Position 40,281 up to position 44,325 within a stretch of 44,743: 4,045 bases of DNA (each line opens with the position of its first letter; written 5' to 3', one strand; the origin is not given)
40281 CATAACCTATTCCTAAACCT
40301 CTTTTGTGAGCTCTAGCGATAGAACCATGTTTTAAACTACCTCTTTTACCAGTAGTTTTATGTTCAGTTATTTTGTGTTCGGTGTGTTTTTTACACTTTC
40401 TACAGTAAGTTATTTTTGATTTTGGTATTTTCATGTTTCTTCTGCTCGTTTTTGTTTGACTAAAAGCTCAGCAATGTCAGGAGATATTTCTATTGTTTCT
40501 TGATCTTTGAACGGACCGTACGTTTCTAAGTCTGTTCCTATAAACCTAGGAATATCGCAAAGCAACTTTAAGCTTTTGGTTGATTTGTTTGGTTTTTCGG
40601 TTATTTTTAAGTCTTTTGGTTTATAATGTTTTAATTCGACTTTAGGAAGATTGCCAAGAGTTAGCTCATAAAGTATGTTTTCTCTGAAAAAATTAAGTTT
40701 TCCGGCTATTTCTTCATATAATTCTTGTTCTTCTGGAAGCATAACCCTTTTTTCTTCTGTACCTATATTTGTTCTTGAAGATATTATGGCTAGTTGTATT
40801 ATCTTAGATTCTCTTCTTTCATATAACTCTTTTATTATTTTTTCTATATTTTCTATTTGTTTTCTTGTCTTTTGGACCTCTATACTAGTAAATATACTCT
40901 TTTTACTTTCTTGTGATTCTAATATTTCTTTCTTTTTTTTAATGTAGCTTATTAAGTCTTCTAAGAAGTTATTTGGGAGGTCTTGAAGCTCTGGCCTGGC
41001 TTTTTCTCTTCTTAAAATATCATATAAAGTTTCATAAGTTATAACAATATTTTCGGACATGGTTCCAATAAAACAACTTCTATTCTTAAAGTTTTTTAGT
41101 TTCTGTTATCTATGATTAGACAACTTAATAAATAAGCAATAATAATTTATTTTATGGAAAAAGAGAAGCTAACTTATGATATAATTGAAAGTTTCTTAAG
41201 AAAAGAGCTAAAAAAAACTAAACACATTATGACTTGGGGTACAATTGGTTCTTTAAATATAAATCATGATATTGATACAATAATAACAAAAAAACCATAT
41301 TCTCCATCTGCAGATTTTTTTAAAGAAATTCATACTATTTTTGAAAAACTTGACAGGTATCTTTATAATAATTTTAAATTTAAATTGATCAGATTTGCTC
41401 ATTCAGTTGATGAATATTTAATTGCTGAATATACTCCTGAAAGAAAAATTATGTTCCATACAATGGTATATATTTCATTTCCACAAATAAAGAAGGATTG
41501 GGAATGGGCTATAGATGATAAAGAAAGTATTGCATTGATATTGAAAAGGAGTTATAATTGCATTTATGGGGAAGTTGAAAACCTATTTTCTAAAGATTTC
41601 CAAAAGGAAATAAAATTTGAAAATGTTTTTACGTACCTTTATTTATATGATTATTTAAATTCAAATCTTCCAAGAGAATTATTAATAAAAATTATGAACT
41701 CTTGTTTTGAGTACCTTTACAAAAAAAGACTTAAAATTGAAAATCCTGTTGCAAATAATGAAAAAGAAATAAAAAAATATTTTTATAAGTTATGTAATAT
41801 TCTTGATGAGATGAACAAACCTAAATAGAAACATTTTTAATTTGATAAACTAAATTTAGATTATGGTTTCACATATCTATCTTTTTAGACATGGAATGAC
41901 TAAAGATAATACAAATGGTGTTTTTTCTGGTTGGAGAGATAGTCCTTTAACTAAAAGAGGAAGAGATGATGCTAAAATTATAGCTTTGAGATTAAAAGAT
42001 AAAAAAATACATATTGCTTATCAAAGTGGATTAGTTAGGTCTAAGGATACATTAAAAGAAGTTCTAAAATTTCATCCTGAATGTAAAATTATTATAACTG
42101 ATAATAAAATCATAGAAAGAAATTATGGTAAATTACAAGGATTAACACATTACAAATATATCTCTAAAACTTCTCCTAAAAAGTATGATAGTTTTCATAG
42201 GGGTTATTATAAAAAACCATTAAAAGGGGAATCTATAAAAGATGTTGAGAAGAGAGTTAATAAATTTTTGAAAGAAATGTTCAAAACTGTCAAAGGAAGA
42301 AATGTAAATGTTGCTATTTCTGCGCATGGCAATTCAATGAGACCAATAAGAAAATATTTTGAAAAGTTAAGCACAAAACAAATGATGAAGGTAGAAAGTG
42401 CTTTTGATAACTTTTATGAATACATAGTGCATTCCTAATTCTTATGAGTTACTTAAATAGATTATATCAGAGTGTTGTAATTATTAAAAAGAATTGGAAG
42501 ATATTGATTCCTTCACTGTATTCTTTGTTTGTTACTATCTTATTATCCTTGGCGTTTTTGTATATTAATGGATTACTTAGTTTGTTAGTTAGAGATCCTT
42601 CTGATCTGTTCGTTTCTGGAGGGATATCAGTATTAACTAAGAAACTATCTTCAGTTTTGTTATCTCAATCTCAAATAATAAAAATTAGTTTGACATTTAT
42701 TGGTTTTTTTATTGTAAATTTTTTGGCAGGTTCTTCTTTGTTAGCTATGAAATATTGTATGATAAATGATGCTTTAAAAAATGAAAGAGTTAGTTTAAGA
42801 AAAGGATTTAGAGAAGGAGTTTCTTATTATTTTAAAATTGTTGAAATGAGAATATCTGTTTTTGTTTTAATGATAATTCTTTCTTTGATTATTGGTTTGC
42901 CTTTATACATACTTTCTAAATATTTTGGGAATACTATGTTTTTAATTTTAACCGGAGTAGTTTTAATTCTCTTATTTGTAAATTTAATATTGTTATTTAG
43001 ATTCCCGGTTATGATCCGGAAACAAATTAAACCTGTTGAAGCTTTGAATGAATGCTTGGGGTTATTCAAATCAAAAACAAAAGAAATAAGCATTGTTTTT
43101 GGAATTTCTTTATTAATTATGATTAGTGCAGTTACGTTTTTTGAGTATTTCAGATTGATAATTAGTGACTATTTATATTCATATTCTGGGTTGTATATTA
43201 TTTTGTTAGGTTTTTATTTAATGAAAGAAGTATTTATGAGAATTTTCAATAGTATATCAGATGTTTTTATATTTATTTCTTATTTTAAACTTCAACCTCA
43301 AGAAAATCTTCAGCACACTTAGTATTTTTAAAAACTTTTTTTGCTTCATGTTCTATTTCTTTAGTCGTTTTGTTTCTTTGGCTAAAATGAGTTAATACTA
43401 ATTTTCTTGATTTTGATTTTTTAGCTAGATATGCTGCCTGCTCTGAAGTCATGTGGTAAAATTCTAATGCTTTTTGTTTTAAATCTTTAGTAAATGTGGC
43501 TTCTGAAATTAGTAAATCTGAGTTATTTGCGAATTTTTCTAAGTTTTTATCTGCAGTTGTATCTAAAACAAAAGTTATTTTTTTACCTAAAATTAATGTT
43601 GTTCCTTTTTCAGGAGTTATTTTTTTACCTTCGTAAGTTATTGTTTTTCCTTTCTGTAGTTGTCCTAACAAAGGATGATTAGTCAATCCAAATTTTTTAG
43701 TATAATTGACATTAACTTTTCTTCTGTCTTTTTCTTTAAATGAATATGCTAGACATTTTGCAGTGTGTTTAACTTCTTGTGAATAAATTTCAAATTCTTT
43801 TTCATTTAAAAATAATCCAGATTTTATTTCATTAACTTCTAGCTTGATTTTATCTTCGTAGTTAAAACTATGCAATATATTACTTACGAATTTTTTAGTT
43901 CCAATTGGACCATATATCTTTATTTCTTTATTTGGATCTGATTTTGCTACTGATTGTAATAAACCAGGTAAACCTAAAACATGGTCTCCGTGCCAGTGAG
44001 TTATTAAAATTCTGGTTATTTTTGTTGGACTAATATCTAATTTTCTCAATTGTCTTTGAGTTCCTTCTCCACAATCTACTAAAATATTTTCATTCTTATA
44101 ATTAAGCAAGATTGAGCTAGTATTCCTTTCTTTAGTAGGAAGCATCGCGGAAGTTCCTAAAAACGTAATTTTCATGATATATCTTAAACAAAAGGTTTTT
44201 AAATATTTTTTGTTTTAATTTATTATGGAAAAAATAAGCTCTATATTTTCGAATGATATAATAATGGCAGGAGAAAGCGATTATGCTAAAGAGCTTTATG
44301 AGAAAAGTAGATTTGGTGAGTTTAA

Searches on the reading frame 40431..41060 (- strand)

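Call 72: search_protein_families(library=pfam, max_evalue=0.001, proteins=[window:40431-41060:-])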
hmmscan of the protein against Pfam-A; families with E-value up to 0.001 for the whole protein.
window:40431-41060:- (209 aa): 1 family
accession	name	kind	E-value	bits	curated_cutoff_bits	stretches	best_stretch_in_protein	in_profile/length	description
PF22090.1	Gins51_C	-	1.6e-10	41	27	1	164-208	3-47/48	Gins51, C-terminal domain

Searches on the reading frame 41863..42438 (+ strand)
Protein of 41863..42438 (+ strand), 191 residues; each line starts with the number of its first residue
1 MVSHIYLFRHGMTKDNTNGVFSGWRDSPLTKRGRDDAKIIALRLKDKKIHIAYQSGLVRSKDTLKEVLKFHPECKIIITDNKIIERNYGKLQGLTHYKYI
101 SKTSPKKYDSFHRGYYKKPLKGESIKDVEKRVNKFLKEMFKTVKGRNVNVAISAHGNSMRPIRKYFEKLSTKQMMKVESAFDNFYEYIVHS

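Call 72: search_protein_families(library=pfam, max_evalue=0.001, proteins=[window:41863-42438:+])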
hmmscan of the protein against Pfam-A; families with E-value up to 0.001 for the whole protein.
window:41863-42438:+ (191 aa): 1 family
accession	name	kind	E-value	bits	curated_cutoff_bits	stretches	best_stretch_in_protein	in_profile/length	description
PF00300.27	His_Phos_1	-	4.5e-34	118.3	21.7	1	5-178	1-170/194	Histidine phosphatase superfamily (branch 1)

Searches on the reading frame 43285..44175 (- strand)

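Call 72: search_protein_families(library=pfam, max_evalue=0.001, proteins=[window:43285-44175:-])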
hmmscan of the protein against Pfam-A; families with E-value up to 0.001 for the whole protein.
window:43285-44175:- (296 aa): 4 families
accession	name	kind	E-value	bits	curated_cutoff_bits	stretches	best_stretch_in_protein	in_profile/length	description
PF12706.13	Lactamase_B_2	-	2.1e-17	63.8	27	1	30-264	2-200/200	Beta-lactamase superfamily domain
PF00753.33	Lactamase_B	-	2.1e-13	51.1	22.7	1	16-74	3-65/196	Metallo-beta-lactamase superfamily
PF23023.1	Anti-Pycsar_Apyc1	-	1.2e-06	28.7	50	1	2-70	4-71/250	Anti-Pycsar protein Apyc1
PF13691.12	Lactamase_B_4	-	2.3e-05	24.4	27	1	13-66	6-61/63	tRNase Z endonuclease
